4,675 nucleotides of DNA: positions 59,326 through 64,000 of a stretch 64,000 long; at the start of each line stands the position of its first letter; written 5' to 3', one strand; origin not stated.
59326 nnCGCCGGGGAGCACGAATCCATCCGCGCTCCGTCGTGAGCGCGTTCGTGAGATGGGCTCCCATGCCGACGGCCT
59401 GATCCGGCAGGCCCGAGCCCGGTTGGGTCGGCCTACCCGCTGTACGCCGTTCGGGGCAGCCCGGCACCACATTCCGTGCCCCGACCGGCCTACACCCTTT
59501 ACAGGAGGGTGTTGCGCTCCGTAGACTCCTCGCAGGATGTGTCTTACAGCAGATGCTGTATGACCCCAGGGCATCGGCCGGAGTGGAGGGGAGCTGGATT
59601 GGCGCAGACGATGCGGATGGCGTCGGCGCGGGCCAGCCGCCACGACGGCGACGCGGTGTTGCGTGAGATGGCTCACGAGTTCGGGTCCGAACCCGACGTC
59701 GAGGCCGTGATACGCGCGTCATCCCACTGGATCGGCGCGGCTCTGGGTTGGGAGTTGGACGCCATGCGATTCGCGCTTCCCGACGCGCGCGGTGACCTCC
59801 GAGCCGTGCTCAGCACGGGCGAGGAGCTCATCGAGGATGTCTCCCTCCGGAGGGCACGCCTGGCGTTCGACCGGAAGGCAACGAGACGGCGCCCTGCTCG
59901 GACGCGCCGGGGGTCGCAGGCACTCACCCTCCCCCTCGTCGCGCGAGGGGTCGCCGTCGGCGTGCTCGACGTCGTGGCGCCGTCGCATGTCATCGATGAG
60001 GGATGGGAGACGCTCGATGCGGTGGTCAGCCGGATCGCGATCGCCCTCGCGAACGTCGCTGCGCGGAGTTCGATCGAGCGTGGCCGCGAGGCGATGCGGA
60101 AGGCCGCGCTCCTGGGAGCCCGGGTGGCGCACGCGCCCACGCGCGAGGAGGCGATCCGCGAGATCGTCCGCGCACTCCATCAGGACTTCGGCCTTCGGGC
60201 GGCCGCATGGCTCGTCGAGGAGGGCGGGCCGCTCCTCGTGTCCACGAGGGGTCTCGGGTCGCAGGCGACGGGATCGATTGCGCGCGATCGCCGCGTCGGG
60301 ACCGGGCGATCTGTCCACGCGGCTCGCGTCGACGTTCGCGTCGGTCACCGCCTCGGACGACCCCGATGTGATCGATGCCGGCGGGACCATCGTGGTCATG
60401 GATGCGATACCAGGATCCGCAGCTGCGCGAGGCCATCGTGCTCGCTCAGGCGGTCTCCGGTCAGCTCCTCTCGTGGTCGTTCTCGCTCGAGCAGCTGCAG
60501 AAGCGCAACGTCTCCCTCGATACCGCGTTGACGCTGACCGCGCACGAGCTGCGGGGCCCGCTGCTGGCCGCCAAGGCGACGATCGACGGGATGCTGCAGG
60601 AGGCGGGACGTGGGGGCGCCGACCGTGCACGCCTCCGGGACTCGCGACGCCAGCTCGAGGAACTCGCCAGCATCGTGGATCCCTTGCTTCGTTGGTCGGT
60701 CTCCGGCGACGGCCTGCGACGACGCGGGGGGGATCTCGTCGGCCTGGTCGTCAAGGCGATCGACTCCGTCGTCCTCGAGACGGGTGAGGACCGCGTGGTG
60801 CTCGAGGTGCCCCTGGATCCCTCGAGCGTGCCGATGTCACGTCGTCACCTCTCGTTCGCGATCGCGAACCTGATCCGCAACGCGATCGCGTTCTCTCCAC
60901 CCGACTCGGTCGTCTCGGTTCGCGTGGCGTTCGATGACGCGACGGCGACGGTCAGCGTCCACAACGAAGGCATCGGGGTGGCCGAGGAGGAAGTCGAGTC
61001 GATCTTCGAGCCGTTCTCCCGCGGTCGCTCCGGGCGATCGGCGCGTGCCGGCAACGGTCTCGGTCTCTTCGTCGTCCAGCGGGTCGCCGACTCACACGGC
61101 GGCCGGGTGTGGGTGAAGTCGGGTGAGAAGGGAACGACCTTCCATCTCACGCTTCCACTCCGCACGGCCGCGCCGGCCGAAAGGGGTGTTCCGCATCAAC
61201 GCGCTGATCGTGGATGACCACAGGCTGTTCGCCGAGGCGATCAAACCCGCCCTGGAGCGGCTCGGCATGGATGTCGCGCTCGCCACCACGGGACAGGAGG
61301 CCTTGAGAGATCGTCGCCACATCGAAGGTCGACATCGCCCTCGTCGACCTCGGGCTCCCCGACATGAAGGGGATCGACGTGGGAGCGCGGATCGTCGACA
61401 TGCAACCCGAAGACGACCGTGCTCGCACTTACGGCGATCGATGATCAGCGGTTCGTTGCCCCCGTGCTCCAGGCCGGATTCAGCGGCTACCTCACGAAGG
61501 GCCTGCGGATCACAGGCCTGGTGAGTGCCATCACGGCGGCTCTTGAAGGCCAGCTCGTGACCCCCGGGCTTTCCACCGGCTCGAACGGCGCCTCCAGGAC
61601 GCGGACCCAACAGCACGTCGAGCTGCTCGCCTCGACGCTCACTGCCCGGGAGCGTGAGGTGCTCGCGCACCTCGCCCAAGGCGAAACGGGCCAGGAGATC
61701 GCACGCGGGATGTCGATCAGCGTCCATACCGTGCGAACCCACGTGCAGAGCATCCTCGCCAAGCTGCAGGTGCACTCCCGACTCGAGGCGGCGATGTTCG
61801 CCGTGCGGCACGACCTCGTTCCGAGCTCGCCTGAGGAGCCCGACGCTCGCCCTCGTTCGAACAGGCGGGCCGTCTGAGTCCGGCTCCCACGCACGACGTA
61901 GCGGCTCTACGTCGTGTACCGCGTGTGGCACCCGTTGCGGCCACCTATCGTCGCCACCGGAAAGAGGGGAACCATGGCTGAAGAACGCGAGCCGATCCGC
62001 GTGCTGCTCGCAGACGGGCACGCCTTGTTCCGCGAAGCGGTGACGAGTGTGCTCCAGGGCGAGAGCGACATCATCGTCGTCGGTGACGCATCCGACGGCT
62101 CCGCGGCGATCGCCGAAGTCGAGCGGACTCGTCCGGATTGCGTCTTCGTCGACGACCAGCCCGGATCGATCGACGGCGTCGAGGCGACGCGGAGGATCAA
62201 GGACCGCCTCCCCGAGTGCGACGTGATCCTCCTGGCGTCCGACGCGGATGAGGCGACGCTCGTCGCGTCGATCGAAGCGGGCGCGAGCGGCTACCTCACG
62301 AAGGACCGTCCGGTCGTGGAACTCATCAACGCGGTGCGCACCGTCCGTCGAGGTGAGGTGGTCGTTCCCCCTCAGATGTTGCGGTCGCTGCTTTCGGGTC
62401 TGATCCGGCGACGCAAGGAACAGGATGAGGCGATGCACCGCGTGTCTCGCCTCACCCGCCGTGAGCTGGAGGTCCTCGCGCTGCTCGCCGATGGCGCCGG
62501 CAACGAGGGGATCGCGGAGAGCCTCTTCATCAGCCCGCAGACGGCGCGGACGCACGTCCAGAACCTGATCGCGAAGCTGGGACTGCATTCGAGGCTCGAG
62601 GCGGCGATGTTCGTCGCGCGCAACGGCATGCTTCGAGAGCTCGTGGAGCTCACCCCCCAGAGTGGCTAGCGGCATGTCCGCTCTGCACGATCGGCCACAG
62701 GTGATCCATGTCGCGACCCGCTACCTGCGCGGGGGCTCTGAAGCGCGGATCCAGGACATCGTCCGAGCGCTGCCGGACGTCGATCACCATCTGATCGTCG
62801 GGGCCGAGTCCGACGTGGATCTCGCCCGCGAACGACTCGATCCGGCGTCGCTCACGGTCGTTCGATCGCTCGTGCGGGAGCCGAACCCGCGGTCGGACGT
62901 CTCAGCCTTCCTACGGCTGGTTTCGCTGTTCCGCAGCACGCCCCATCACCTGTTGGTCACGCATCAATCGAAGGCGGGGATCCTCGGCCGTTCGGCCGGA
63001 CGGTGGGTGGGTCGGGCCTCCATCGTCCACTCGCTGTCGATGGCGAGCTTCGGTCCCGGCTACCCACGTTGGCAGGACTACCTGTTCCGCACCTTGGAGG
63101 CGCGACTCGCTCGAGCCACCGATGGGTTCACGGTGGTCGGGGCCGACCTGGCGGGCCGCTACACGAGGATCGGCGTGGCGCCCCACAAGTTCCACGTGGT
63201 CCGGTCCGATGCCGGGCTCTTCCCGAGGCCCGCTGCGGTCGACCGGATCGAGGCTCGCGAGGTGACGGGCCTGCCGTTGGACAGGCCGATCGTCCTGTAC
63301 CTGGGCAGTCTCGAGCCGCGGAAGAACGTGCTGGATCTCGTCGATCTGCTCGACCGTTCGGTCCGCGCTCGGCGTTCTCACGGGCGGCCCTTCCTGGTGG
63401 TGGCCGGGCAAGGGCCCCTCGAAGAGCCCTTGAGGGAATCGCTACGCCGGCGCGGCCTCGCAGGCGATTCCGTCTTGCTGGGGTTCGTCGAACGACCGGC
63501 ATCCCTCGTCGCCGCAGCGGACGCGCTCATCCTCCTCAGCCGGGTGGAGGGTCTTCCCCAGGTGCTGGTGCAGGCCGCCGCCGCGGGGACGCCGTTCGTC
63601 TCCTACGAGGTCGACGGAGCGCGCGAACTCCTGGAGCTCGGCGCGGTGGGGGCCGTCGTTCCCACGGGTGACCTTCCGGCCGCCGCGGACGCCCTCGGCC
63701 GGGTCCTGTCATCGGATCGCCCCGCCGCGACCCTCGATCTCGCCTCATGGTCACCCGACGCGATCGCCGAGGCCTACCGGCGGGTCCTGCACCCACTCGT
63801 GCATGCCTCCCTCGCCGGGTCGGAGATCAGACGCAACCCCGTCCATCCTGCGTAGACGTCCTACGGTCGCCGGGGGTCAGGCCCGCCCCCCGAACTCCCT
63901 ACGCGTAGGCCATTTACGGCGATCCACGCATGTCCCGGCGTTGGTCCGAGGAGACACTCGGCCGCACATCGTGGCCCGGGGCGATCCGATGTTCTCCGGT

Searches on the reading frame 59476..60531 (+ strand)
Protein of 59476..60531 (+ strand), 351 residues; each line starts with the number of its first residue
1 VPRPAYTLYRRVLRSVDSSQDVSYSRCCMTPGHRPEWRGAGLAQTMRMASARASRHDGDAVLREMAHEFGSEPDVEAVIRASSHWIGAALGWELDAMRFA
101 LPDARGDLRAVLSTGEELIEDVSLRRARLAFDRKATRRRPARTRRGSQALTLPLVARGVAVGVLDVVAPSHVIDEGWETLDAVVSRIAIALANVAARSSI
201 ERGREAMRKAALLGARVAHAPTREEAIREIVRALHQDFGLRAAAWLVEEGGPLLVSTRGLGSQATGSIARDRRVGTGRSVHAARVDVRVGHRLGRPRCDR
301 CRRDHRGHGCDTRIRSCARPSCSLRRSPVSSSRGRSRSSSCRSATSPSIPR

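Call 8: search_protein_families(library=pfam, proteins=[window:59476-60531:+], max_evalue=0.01)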
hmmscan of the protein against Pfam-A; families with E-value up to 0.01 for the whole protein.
window:59476-60531:+ (351 aa): 2 families
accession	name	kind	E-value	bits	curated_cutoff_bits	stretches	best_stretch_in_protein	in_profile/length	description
PF01590.32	GAF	-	1.9e-05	25.6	22.4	0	84-191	33-133/133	GAF domain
PF13185.12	GAF_2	-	0.00022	21.9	28.6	0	113-191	51-135/136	GAF domain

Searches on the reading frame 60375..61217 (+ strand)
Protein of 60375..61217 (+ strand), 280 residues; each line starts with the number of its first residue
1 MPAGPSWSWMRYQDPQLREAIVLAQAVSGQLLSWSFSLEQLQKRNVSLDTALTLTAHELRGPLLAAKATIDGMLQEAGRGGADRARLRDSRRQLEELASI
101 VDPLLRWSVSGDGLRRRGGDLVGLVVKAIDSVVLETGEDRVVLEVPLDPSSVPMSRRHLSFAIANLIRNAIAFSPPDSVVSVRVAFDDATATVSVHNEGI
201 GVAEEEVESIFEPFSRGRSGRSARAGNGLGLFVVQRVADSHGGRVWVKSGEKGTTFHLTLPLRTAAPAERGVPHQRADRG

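Call 8: search_protein_families(library=pfam, proteins=[window:60375-61217:+], max_evalue=0.01)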
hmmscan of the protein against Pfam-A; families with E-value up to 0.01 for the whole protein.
window:60375-61217:+ (280 aa): 3 families
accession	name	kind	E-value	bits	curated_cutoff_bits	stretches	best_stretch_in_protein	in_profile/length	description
PF02518.31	HATPase_c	-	7.3e-26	91.2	26.4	1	156-263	3-110/111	Histidine kinase-, DNA gyrase B-, and HSP90-like ATPase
PF13581.12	HATPase_c_2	-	0.00019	21.9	27.4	1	162-258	39-125/127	Histidine kinase-like ATPase domain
PF14501.12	HATPase_c_5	-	0.0033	17.7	22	1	158-260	5-101/102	GHKL domain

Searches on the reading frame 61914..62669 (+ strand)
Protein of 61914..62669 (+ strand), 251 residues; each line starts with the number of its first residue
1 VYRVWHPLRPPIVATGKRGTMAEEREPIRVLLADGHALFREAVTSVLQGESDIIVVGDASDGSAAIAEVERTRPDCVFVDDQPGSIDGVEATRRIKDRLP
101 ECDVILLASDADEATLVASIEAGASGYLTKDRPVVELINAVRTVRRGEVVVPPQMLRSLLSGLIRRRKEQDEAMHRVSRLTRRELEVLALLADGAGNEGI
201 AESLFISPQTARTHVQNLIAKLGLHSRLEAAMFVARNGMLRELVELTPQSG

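Call 8: search_protein_families(library=pfam, proteins=[window:61914-62669:+], max_evalue=0.01)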
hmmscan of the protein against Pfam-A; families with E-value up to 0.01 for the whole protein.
window:61914-62669:+ (251 aa): 2 families
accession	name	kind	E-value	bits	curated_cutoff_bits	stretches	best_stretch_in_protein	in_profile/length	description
PF00072.30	Response_reg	-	1.1e-20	74.3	30.2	1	30-142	1-111/111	Response regulator receiver domain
PF00196.25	GerE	-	3.8e-18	65.3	23.5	1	179-233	2-56/57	Bacterial regulatory proteins, luxR family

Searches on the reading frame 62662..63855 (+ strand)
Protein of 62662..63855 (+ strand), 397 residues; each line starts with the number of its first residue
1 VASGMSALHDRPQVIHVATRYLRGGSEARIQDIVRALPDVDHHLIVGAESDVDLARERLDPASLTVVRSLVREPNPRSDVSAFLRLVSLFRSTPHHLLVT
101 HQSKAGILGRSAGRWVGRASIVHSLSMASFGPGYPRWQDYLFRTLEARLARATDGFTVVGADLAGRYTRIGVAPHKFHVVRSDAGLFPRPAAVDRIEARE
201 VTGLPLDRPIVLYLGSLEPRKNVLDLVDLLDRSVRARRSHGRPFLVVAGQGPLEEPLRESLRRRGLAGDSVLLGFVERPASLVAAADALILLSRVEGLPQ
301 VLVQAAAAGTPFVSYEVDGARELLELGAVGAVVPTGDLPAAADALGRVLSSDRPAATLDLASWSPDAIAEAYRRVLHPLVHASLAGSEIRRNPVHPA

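Call 8: search_protein_families(library=pfam, proteins=[window:62662-63855:+], max_evalue=0.01)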
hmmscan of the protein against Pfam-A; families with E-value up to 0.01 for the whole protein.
window:62662-63855:+ (397 aa): 5 families
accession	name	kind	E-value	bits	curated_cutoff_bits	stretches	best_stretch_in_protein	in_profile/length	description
PF00534.26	Glycos_transf_1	-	3.6e-26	92.2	26.4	1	195-352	2-159/172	Glycosyl transferases group 1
PF13692.12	Glyco_trans_1_4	-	8e-24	84.9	27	1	208-350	1-141/142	Glycosyl transferases group 1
PF13579.12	Glyco_trans_4_4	-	6.3e-13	49.8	29.7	1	24-180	1-155/158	Glycosyl transferase 4-like domain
PF13439.12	Glyco_transf_4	-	4.7e-10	40.2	28.5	1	24-180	2-162/170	Glycosyltransferase Family 4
PF20706.3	GT4-conflict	-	3.2e-06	26.8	26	1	139-327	133-323/385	Family 4 Glycosyltransferase in conflict systems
